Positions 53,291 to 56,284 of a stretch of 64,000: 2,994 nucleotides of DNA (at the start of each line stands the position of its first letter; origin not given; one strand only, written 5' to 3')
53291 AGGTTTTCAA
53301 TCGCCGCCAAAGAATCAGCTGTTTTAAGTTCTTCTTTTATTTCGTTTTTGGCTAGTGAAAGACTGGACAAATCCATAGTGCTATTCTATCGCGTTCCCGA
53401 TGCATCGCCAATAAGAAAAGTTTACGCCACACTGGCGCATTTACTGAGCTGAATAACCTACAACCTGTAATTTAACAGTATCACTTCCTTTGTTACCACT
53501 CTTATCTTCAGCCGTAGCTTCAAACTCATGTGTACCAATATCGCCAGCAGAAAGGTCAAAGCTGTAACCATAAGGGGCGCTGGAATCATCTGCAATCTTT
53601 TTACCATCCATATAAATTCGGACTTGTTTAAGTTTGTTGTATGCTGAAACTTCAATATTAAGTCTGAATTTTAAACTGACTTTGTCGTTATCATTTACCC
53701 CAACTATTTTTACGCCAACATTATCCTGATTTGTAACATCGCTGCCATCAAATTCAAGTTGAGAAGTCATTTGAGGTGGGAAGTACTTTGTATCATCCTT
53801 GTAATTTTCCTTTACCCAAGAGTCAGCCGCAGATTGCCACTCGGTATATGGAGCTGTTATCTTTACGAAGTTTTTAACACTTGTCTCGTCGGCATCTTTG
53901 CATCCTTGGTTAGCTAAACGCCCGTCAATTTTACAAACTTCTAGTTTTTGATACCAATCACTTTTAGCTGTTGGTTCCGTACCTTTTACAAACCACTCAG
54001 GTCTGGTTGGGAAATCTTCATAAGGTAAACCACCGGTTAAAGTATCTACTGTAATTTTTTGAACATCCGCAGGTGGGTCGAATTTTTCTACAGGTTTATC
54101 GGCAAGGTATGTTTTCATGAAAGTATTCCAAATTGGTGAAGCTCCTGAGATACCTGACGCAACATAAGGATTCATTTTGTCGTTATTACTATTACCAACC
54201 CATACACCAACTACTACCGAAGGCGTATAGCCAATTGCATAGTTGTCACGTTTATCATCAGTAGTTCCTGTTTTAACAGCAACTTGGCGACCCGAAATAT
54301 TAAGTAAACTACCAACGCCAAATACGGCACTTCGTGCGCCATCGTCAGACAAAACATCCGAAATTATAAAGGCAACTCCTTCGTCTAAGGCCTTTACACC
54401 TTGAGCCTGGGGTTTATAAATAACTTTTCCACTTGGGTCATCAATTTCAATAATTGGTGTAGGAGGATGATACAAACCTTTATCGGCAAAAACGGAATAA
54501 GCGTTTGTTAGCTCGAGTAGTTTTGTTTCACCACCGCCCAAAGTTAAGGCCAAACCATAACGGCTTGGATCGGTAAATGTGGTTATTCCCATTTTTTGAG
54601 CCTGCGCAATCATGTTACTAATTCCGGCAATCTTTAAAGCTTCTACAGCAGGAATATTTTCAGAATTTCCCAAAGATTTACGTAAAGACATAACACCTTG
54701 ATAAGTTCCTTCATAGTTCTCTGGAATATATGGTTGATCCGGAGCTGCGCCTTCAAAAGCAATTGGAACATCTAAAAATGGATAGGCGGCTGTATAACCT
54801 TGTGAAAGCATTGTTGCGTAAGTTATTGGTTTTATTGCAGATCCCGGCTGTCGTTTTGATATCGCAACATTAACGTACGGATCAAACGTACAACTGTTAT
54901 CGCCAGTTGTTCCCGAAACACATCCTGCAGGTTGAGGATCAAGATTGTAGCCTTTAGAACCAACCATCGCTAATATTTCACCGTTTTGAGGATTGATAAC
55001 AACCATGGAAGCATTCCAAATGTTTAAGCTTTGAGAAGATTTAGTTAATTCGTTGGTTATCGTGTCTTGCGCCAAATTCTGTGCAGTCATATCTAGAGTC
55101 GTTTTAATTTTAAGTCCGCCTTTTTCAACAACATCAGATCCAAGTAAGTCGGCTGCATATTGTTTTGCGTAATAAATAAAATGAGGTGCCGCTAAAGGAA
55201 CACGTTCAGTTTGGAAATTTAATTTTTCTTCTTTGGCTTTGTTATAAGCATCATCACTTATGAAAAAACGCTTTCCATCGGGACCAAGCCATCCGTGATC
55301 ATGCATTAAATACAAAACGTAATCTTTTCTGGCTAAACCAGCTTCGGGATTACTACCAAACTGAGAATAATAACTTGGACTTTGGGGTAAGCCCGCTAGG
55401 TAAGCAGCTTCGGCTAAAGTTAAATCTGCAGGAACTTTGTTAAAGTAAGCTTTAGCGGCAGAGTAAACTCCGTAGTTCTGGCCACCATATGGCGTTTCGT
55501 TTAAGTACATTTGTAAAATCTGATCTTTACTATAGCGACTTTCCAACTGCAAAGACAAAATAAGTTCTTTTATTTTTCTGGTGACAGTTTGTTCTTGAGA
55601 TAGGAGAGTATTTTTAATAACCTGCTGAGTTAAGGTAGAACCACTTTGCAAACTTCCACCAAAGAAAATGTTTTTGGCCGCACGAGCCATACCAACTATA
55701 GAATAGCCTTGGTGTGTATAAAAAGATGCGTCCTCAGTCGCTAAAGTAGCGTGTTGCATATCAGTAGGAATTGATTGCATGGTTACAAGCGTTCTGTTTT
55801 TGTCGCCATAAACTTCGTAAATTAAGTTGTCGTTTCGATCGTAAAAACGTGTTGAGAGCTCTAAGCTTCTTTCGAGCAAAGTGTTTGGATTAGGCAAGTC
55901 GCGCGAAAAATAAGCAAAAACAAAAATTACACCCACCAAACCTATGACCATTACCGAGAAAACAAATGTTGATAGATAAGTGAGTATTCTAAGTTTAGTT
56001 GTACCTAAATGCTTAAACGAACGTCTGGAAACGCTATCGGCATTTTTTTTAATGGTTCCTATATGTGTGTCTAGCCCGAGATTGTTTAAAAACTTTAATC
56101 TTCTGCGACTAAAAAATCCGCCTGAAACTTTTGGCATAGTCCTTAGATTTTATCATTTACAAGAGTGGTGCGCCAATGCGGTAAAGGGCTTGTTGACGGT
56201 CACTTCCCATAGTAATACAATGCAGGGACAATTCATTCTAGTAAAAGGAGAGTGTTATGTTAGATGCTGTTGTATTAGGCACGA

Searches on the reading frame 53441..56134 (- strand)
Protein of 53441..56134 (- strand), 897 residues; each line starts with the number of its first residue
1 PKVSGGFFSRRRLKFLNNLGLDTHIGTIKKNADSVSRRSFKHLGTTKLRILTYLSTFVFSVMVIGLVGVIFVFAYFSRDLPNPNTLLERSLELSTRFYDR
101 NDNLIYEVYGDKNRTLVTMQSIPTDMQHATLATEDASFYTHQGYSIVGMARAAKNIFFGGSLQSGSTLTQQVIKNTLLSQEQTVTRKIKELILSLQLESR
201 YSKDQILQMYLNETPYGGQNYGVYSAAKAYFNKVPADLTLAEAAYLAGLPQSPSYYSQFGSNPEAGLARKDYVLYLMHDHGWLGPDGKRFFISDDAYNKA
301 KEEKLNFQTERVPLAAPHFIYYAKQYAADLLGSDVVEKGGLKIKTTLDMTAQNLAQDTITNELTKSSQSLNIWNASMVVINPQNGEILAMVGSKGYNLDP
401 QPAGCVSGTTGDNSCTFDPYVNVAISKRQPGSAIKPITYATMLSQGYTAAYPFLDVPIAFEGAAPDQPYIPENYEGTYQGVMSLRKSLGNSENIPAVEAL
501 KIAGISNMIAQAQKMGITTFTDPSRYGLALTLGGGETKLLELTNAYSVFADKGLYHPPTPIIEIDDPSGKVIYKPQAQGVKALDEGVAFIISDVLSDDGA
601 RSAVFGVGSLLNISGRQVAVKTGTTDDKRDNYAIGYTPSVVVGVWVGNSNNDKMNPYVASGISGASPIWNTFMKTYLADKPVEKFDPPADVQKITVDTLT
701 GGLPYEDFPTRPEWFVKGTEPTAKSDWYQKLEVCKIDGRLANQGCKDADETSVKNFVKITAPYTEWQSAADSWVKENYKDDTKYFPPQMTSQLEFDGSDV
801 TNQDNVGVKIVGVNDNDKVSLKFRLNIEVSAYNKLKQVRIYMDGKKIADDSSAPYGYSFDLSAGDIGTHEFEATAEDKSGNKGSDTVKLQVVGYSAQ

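Call 55: search_protein_families(library=pfam, proteins=[window:53441-56134:-], max_evalue=0.00001)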
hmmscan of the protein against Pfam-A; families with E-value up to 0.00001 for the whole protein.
window:53441-56134:- (897 aa): 3 families
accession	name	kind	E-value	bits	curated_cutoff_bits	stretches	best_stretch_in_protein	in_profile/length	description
PF00912.28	Transgly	-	1.5e-56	191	27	1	103-277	3-177/178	Transglycosylase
PF00905.27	Transpeptidase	-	2.2e-16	60.4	22.1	1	376-639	2-267/299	Penicillin binding protein transpeptidase domain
PF17957.7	Big_7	-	3.1e-06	28.2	24.1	1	811-873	6-70/70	Bacterial Ig domain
